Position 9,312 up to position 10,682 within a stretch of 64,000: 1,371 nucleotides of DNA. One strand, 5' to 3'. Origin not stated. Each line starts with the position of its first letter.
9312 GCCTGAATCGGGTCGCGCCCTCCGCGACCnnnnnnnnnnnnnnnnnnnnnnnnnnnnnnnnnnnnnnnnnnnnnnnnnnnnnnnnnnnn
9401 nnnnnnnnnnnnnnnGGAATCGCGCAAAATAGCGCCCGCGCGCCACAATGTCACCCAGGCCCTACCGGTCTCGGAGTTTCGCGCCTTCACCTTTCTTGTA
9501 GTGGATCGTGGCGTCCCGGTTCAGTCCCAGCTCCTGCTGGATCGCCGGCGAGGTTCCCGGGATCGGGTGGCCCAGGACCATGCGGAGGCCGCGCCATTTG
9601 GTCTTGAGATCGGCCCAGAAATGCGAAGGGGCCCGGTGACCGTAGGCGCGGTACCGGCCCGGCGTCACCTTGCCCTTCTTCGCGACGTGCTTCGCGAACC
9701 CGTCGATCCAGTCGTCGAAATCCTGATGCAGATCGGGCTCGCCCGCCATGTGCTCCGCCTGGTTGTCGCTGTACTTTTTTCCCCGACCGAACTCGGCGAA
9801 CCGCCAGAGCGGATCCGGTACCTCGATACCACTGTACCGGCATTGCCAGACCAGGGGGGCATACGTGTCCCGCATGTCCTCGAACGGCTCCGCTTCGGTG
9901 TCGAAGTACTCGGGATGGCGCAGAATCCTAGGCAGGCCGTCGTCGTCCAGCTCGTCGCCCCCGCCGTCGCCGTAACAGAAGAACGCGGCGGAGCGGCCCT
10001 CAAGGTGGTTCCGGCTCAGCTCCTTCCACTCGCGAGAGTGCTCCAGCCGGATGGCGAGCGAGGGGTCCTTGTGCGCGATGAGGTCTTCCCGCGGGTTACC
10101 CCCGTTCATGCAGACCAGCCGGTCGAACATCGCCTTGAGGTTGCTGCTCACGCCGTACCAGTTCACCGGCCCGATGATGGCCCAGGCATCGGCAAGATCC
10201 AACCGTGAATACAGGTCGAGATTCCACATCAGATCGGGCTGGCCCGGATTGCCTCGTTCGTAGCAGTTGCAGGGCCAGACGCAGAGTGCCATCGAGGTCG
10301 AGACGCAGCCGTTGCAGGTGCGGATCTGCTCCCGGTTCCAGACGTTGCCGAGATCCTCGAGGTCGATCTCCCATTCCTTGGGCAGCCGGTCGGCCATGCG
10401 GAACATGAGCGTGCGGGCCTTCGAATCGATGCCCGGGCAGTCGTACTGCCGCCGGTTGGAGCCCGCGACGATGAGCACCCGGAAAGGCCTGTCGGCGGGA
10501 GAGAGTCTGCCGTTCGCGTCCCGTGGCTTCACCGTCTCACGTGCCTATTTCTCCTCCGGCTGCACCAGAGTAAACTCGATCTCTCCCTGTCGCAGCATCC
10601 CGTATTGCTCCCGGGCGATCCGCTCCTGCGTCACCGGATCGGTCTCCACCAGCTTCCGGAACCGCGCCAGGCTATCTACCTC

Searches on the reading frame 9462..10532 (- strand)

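Call 6: search_protein_families(library=pfam, proteins=[window:9462-10532:-], max_evalue=1)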
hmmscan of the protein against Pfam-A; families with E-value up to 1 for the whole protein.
window:9462-10532:- (356 aa): 2 families
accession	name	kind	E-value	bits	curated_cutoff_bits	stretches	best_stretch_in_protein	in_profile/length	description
PF03358.20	FMN_red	-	9.1e-08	32.3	24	1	18-146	2-99/152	NADPH-dependent FMN reductase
PF02525.22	Flavodoxin_2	-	0.03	14.4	27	1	109-140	73-104/198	Flavodoxin-like fold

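Call 7: search_protein_families(library=ncbifam, proteins=[window:9462-10532:-], max_evalue=1)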
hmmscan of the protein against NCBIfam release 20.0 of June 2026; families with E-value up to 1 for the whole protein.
window:9462-10532:- (356 aa): 1 family
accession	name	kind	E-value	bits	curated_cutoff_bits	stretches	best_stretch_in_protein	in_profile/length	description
NF007280.0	PRK09739.1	equivalog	0.11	12.1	162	1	107-139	73-105/199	NAD(P)H oxidoreductase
